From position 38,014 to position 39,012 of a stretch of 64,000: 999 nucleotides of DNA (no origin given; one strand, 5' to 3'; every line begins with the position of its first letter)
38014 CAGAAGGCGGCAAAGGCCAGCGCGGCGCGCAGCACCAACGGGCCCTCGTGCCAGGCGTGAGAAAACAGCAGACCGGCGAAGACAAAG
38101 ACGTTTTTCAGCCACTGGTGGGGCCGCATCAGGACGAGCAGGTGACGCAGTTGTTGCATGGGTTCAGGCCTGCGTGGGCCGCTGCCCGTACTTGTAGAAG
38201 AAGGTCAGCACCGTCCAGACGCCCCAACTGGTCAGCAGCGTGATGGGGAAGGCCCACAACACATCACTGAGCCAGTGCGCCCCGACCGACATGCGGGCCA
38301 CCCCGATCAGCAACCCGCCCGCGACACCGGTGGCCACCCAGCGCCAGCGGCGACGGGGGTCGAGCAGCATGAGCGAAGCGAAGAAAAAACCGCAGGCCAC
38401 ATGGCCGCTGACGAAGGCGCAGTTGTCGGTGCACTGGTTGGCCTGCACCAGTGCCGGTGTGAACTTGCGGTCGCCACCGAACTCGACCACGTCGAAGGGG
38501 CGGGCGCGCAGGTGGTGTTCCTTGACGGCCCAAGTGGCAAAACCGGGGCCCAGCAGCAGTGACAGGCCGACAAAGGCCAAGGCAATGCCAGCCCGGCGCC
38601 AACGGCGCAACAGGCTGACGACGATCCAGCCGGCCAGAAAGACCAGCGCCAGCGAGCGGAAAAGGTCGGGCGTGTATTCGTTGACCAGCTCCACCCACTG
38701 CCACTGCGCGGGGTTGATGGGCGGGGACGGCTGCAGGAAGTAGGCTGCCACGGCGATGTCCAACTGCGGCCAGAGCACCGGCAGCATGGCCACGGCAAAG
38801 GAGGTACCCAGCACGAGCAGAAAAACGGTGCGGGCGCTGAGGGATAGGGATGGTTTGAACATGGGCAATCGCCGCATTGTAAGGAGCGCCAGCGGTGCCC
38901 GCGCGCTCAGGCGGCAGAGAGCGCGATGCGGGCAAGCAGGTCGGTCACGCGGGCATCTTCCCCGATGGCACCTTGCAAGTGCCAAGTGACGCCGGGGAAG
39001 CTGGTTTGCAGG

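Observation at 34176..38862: Five-gene membrane cluster next to lptFG looks like a polyprenyl-phosphate-pentose (ribofuranose-type) periplasmic glycosylation system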

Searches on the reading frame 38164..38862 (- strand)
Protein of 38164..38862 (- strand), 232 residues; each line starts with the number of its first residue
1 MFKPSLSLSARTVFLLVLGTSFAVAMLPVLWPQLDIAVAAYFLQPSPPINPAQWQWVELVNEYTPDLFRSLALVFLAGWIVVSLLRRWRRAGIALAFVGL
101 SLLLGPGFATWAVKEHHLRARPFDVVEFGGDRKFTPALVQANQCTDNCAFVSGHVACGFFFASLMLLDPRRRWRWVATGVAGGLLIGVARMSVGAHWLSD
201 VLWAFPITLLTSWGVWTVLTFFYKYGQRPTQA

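Call 4: search_protein_families(library=pfam, proteins=[window:38164-38862:-], max_evalue=0.01)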
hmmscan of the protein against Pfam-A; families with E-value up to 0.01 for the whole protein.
window:38164-38862:- (232 aa): 2 families
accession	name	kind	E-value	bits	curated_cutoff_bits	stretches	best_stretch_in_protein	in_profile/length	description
PF01569.27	PAP2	-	1.9e-15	57.2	27.2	1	97-219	4-125/130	PAP2 superfamily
PF09534.15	Trp_oprn_chp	-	0.0082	16.5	29.6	1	69-189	46-132/180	Tryptophan-associated transmembrane protein (Trp_oprn_chp)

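Call 5: search_protein_families(library=ncbifam, proteins=[window:38164-38862:-], max_evalue=0.01)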
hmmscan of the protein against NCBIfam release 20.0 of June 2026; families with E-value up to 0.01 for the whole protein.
window:38164-38862:- (232 aa): 6 families
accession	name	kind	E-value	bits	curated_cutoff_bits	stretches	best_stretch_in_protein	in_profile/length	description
NF045633.1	LipidAPhtaseLpxF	equivalog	1.3e-26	93.9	400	1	16-219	8-216/217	lipid A 4'-phosphatase LpxF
NF028538.0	PAP2_lipid_A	equivalog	0.0003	20.4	275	1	119-219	129-227/234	PAP2 family lipid A phosphatase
NF045654.1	APhasePhoC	equivalog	0.00044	19.8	430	1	108-202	127-213/248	acid phosphatase PhoC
NF007975.0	PRK10699.1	equivalog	0.0006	19.3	261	1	143-212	152-223/254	phosphatidylglycerophosphatase B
NF028536.0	PAP2_near_MCR1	equivalog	0.0012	18.6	475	1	94-215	107-229/237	PAP2 family protein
NF047884.1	UdeprDiPSep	equivalog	0.0016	18.4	250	1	82-213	65-178/188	undecaprenyl-diphosphatase SepP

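Call 16: search_solved_structures(query=window:38164-38862:-, max_evalue=1)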
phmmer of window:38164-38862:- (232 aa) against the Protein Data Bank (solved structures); distinct sequences matched with E-value up to 1: 12.
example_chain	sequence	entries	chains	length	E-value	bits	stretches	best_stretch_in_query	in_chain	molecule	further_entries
1d2t_A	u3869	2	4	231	0.00045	23.1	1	108-202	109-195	ACID PHOSPHATASE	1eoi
1iw8_A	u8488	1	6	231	0.00046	23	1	108-202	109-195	acid phosphatase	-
9qci_A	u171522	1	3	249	0.00065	22.5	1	108-202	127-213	Major phosphate-irrepressible acid phosphatase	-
9htz_A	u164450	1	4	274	0.0017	21.2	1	103-201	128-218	Phosphatase PAP2 family protein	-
9qcj_A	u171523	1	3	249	0.0022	20.8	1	108-202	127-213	Major phosphate-irrepressible acid phosphatase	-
9jq0_A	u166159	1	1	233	0.0039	20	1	108-202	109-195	Acid phosphatase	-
8yc1_A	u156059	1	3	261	0.0051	19.6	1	108-202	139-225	Acid phosphatase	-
2akc_A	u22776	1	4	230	0.0057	19.5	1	102-201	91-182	class A nonspecific acid phosphatase PhoN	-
2a96_A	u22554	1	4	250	0.006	19.4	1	102-201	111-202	class A nonspecific acid phosphatase PhoN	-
5jki_A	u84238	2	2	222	0.0083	18.9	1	155-211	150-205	Putative lipid phosphate phosphatase YodM | Phosphatidylglycerophosphatase B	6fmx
2ipb_A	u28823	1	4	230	0.012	18.4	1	102-201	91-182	Class A nonspecific acid phosphatase PhoN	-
8y77_A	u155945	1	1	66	0.66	12.7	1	51-119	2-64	Sterile alpha motif domain-containing protein 1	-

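Call 52: find_homologous_proteins(query=window:38164-38862:-, max_evalue=0.001)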
Query window:38164-38862:- (232 aa): 689 proteins with E <= 0.001 among 8000 candidates; the best 120 are listed.
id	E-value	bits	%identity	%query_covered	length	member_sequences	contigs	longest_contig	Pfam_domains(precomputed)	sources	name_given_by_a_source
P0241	1.7e-140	485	93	100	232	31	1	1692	PF01569.28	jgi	-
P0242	3.3e-124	431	84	97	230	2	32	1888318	PF01569.28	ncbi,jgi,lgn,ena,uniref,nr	ncbi:MAG: phosphatase PAP2 family protein [Pseudomonadota bacterium]|jgi:lipid A 4'-phosphatase|unir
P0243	4.4e-124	431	82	98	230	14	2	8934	PF01569.28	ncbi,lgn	-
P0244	7.2e-124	430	84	97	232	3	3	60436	PF01569.28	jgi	jgi:lipid A 4'-phosphatase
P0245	2.5e-123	428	86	94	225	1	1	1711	PF01569.28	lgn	-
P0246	2.6e-123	428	83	97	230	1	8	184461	PF01569.28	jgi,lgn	-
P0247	5.2e-123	427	85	94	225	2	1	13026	PF01569.28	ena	-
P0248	2.5e-121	422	83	97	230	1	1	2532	PF01569.28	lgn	-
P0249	2.2e-119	416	79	100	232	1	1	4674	PF01569.28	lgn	-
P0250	3.5e-119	415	83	95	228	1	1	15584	PF01569.28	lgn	-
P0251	1.2e-118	413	80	98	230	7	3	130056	PF01569.28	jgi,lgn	jgi:lipid A 4'-phosphatase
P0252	3.0e-118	412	80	98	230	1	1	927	PF01569.28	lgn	-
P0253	4.6e-118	411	77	100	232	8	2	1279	PF01569.28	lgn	-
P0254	7.7e-118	410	79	97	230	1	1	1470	PF01569.28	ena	-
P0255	1.3e-117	410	80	97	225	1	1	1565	PF01569.28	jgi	-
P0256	1.7e-117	409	81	97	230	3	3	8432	PF01569.28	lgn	-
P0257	8.2e-117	407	79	97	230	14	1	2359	PF01569.28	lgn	-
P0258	9.2e-117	407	79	97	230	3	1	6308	PF01569.28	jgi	-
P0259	1.5e-116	406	75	100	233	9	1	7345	PF01569.28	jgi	jgi:lipid A 4'-phosphatase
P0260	2.4e-116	406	79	97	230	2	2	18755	PF01569.28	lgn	-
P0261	3.2e-116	405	78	97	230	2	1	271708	PF01569.28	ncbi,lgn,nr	ncbi:MAG: phosphatase PAP2 family protein [Hylemonella sp.]|nr:phosphatase PAP2 family protein [Hyle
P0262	4.8e-116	405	83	94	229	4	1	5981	PF01569.28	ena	-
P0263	7.9e-116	404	78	99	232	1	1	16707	PF01569.28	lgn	-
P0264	1.5e-115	403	77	100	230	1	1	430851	PF01569.28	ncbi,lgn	-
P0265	2.6e-115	402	78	97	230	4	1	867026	PF01569.28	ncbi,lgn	-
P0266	3.4e-115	402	78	97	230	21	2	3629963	PF01569.28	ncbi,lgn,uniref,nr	ncbi:phosphatase PAP2 family protein [Curvibacter sp. PAE-UM]|uniref:phosphatase PAP2 family protein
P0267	3.9e-115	402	77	96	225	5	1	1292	PF01569.28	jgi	jgi:lipid A 4'-phosphatase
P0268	4.7e-115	401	78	96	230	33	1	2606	PF01569.28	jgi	jgi:lipid A 4'-phosphatase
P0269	4.8e-115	401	78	97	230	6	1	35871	PF01569.28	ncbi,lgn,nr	ncbi:MAG: phosphatase PAP2 family protein [Hylemonella sp.]|nr:phosphatase PAP2 family protein [Hyle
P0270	5.0e-115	401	77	97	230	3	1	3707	PF01569.28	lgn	-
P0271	5.0e-115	401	76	97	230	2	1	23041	PF01569.28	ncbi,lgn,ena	-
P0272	6.2e-115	401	78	96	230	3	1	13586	PF01569.28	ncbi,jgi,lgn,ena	jgi:lipid A 4'-phosphatase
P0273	7.2e-115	401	80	89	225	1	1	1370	PF01569.28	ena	-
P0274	8.2e-115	401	76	97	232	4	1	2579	PF01569.28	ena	-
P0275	7.2e-114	397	78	97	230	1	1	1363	PF01569.28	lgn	-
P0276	8.6e-114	397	79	97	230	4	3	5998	PF01569.28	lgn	-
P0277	8.9e-114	397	76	97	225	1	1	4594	PF01569.28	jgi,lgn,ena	-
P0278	1.0e-113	397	76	98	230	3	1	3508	PF01569.28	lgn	-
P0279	1.1e-113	397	76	97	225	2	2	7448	PF01569.28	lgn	-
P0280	1.7e-113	396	76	97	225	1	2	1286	PF01569.28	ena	-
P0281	4.8e-113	395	76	97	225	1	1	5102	PF01569.28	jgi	jgi:lipid A 4'-phosphatase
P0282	9.6e-113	394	76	97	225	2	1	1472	PF01569.28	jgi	-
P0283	1.2e-112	394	77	94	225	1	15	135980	PF01569.28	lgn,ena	-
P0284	1.8e-112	393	78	89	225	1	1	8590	PF01569.28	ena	-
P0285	3.7e-112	392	76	97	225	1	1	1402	PF01569.28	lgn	-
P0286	4.0e-112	392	75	97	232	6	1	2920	PF01569.28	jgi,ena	-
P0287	5.1e-112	391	75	97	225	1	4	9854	PF01569.28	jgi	jgi:lipid A 4'-phosphatase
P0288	1.0e-111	390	76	96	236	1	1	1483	PF01569.28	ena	-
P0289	7.0e-111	388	76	97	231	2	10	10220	PF01569.28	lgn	-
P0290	1.2e-110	387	76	97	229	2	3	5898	PF01569.28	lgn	-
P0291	1.4e-110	387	73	97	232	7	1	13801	PF01569.28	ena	-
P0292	1.8e-110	386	75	97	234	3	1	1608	PF01569.28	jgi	jgi:lipid A 4'-phosphatase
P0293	3.6e-110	385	80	94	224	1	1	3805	PF01569.28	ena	-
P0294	5.1e-110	385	77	94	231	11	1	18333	PF01569.28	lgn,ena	-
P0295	8.0e-110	384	79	94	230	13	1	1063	PF01569.28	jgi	jgi:lipid A 4'-phosphatase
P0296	1.2e-109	384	78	92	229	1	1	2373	PF01569.28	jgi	jgi:lipid A 4'-phosphatase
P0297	1.4e-109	383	78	97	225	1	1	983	PF01569.28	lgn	-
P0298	5.4e-109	382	76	98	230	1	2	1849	PF01569.28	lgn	-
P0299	1.1e-108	381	73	96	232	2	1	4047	PF01569.28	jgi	jgi:lipid A 4'-phosphatase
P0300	4.4e-108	379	77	94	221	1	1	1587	PF01569.28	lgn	-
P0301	1.2e-107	377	77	88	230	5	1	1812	PF01569.28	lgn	-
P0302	9.5e-107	374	72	97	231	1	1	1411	PF01569.28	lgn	-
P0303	1.2e-105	371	76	87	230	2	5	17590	PF01569.28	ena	-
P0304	2.9e-105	369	71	97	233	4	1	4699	PF01569.28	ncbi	-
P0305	6.6e-105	368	74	94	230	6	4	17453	PF01569.28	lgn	-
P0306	4.0e-104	366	73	96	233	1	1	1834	PF01569.28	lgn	-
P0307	7.5e-103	361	75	87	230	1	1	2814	PF01569.28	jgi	jgi:lipid A 4'-phosphatase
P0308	8.3e-102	358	74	97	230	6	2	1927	PF01569.28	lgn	-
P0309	4.5e-101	356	69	96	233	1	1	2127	PF01569.28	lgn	-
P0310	1.9e-100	354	71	94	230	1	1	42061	PF01569.28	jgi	-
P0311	5.5e-100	352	70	97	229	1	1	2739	PF01569.28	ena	-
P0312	5.8e-99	349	68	94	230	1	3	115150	PF01569.28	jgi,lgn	jgi:lipid A 4'-phosphatase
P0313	1.4e-98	347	70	97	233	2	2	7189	PF01569.28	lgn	-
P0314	3.0e-98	346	68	96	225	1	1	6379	PF01569.28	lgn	-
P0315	3.1e-98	346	72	94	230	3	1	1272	PF01569.28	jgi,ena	-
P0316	6.3e-98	345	71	97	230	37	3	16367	PF01569.28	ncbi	ncbi:MAG: phosphatase PAP2 family protein [Hylemonella sp.]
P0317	1.4e-97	344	73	85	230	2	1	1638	PF01569.28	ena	-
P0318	3.4e-97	343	70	87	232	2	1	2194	PF01569.28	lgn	-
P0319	8.0e-97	342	67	95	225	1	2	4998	PF01569.28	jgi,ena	jgi:lipid A 4'-phosphatase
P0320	1.1e-96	341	67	92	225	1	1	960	PF01569.28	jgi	jgi:lipid A 4'-phosphatase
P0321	1.3e-96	341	66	94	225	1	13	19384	PF01569.28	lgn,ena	-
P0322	1.9e-96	340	70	94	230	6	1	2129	PF01569.28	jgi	jgi:lipid A 4'-phosphatase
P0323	2.1e-96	340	66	94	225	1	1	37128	PF01569.28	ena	-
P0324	2.7e-96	340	66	97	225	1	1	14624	PF01569.28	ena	-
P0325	4.1e-96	339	67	92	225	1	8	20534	PF01569.28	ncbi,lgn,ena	-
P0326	4.6e-96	339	66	94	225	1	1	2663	PF01569.28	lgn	-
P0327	1.1e-95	338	67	94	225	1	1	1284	PF01569.28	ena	-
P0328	1.2e-95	338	65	97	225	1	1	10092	PF01569.28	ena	-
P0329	1.3e-95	338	66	94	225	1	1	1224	PF01569.28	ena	-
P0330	1.3e-95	338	69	92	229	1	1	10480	PF01569.28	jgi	jgi:lipid A 4'-phosphatase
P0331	1.5e-95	337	68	94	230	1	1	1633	PF01569.28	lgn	-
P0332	1.7e-95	337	66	94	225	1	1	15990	PF01569.28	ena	-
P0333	2.3e-95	337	68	94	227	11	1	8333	PF01569.28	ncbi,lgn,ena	-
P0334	3.2e-95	336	66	94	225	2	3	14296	PF01569.28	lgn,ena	-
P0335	4.7e-95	336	67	97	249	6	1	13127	PF01569.28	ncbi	-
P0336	6.3e-95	335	65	97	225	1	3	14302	PF01569.28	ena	-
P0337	1.2e-94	335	65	94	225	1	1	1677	PF01569.28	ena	-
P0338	1.3e-94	334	66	94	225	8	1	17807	PF01569.28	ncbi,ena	-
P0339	1.5e-94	334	66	94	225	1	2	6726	PF01569.28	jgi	jgi:lipid A 4'-phosphatase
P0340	3.9e-94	333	66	92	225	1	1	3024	PF01569.28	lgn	-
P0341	5.9e-94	332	68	91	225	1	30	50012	PF01569.28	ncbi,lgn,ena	-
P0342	1.2e-92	328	66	92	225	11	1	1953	PF01569.28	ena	-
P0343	1.3e-92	328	66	94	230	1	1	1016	PF01569.28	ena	-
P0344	1.8e-92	327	63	97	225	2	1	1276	PF01569.28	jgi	jgi:lipid A 4'-phosphatase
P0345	2.1e-92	327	76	80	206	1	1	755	PF01569.28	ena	-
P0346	2.2e-92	327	66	95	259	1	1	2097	PF01569.28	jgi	jgi:lipid A 4'-phosphatase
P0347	2.9e-92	327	65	94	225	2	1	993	PF01569.28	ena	-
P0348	5.4e-92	326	66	95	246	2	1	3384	PF01569.28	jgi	jgi:lipid A 4'-phosphatase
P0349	9.1e-92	325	63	95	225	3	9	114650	PF01569.28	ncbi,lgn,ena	-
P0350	2.9e-91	323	65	92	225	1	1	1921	PF01569.28,PF14378.13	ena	-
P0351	3.2e-91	323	66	95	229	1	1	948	PF01569.28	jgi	-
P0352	9.7e-91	322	63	97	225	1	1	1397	PF01569.28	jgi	jgi:lipid A 4'-phosphatase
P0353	3.9e-90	320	65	96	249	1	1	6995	PF01569.28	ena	-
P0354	4.6e-90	320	65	94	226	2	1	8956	PF01569.28,PF14378.13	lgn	-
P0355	5.1e-90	319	64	99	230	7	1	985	PF01569.28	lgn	-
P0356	1.7e-88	314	64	95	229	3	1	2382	PF01569.28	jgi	jgi:lipid A 4'-phosphatase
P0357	3.2e-88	313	67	94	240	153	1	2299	PF01569.28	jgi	-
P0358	1.4e-87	311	64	85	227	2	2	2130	PF01569.28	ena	-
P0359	2.7e-87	310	66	85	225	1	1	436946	PF01569.28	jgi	jgi:lipid A 4'-phosphatase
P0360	1.1e-85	305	63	94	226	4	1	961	PF01569.28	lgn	-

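Call 76: search_solved_structures(query=A4, max_evalue=0.1)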
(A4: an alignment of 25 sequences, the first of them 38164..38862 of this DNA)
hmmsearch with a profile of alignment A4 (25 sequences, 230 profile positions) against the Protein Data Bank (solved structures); distinct sequences matched with E-value up to 0.1: 11.
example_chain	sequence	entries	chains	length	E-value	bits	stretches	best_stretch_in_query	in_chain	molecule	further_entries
4px7_A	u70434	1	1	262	0.00014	24.8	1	138-209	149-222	Phosphatidylglycerophosphatase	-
5jwy_A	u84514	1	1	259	0.00019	24.3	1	138-209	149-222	Phosphatidylglycerophosphatase B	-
9qci_A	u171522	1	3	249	0.00028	23.8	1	105-202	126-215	Major phosphate-irrepressible acid phosphatase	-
1iw8_A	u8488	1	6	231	0.00042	23.3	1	105-204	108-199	acid phosphatase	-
1d2t_A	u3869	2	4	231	0.00043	23.2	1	105-204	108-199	ACID PHOSPHATASE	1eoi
9qcj_A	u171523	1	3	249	0.00083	22.3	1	105-202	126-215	Major phosphate-irrepressible acid phosphatase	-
5jki_A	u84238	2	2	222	0.0011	21.9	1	148-213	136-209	Putative lipid phosphate phosphatase YodM | Phosphatidylglycerophosphatase B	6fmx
9jq0_A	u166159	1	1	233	0.0018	21.2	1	105-203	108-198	Acid phosphatase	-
8bm3_A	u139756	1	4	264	0.0069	19.3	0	138-209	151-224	Phosphatidylglycerophosphatase B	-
8yc1_A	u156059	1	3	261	0.0077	19.1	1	105-202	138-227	Acid phosphatase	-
9htz_A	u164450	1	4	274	0.0098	18.8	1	105-199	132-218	Phosphatase PAP2 family protein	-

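Call 77: search_protein_families(library=ncbifam, alignment_id=A4, max_evalue=0.001)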
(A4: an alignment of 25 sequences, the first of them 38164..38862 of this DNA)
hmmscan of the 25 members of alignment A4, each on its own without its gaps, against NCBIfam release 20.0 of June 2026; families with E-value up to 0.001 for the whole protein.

A. member 1, window:38164-38862:- (232 aa): 4 families
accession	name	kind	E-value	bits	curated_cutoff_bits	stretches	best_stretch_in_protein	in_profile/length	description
NF045633.1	LipidAPhtaseLpxF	equivalog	1.3e-26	93.9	400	1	16-219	8-216/217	lipid A 4'-phosphatase LpxF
NF028538.0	PAP2_lipid_A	equivalog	0.0003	20.4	275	1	119-219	129-227/234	PAP2 family lipid A phosphatase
NF045654.1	APhasePhoC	equivalog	0.00044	19.8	430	1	108-202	127-213/248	acid phosphatase PhoC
NF007975.0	PRK10699.1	equivalog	0.0006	19.3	261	0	143-212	152-223/254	phosphatidylglycerophosphatase B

B. families by the number of members that match (of 25 scanned): 7 families
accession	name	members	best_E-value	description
NF045633.1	LipidAPhtaseLpxF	25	1.3e-26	lipid A 4'-phosphatase LpxF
NF028536.0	PAP2_near_MCR1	23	1.9e-08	PAP2 family protein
NF007975.0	PRK10699.1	22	2.3e-07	phosphatidylglycerophosphatase B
NF028538.0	PAP2_lipid_A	22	1.7e-06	PAP2 family lipid A phosphatase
NF045654.1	APhasePhoC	14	3.4e-06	acid phosphatase PhoC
NF047884.1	UdeprDiPSep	8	1.1e-05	undecaprenyl-diphosphatase SepP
NF008813.0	PRK11837.1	1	5e-05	undecaprenyl-diphosphate phosphatase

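Call 92: predict_structure(alignment_id=A4)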
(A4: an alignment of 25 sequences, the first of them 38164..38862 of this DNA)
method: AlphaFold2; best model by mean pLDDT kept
length: 232 residues; sequences in the alignment: 25
mean_pLDDT: 78.2   pTM: 0.76
mean pLDDT of the five models: 78.2, 74.9, 74.5, 74.1, 72.5
residues with pLDDT >= 90: 90; 70-90: 79; 50-70: 23; < 50: 40
segments of 3 or more residues with pLDDT < 50: 116-152
pLDDT, mean of each block of 10 residues (from residue 1): 66 95 92 87 83 88 85 94 85 93 76 52 39 38 39 78 93 95 92 81 92 93 67 45
secondary structure, 60 per line:
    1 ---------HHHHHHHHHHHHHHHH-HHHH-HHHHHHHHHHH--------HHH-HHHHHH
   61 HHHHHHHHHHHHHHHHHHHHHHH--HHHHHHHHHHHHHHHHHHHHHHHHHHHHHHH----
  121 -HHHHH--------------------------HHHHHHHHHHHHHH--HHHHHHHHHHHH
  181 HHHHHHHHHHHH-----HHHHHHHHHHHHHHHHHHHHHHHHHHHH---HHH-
elements in order: H10-25 H27-30 H32-42 H55-83 H86-116 H122-126 H153-166 H169-192 H198-225

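Call 94: fold_search(model_id=the predicted structure, library=pdb)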
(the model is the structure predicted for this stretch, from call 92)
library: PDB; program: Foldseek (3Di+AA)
matches with E <= 10: 316; with E <= 0.001: 0
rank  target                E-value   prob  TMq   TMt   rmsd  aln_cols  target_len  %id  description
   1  5jki                  1.6e-02  1.00  0.45  0.50   7.2       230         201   20  Crystal structure of the first transmembrane PAP2 type phosphatidylglycerolphosphate phosphatase from Bacillus subtilis (released 2017-02-22)
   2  2akc_A                9.5e-02  0.95  0.36  0.38  11.2       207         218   21  Crystal structure of tungstate complex of the PhoN protein from S. typhimurium (released 2006-05-23)
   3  6ebu                  1.3e-01  0.91  0.30  0.40   8.4       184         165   15  Crystal structure of Aquifex aeolicus LpxE (released 2019-06-26)
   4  2ipb_A                1.8e-01  0.84  0.35  0.37  11.7       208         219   19  Crystal structure of T159D mutant of S. Typhimurium PhoN protein (released 2007-03-06)
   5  9qci_B                2.2e-01  0.66  0.29  0.29  14.2       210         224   17  Crystal structure of PhoC mutant acid phosphatase (released 2026-01-14)
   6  2a96_A                2.4e-01  0.89  0.37  0.39  10.7       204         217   20  Crystal structure of phosphate tethered PhoN of S. typhimurium (released 2006-05-23)
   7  8bm3_A                3.0e-01  0.97  0.46  0.45   9.2       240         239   17  H207A mutant of E. coli PgpB, a PAP2 type phosphatidyl glycerol phosphate and C55-PP phosphatase, in complex with farn (released 2023-11-22)
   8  4px7                  3.1e-01  0.72  0.35  0.33  11.5       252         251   20  Crystal structure of lipid phosphatase E. coli PgpB (released 2014-05-28)
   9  1eoi_A                3.6e-01  0.57  0.30  0.31  12.7       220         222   20  CRYSTAL STRUCTURE OF ACID PHOSPHATASE FROM ESCHERICHIA BLATTAE COMPLEXED WITH THE TRANSITION STATE ANALOG MOLYBDATE (released 2001-03-23)
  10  8e3y_R                3.9e-01  0.33  0.23  0.16  13.8       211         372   15  Cryo-EM structure of the VPAC1R-PACAP27-Gs complex (released 2022-11-23)
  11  5jwy                  4.1e-01  0.87  0.44  0.41  11.5       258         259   18  Structure of lipid phosphate phosphatase PgpB complex with PE (released 2016-07-20)
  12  7v3z                  4.7e-01  0.16  0.20  0.13  14.0       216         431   15  Structure of cannabinoid receptor type 1(CB1) (released 2021-11-24)
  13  7vvj_R                4.9e-01  0.21  0.22  0.15  13.7       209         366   14  PTHrP-bound human PTH1R in complex with Gs (released 2022-08-03)
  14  9qcj_B                5.1e-01  0.57  0.32  0.33   9.5       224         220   18  Crystal structure of PhoC wild type acid phosphatase (released 2026-01-14)
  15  9qcj_C                5.1e-01  0.54  0.31  0.32   9.0       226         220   17  Crystal structure of PhoC wild type acid phosphatase (released 2026-01-14)
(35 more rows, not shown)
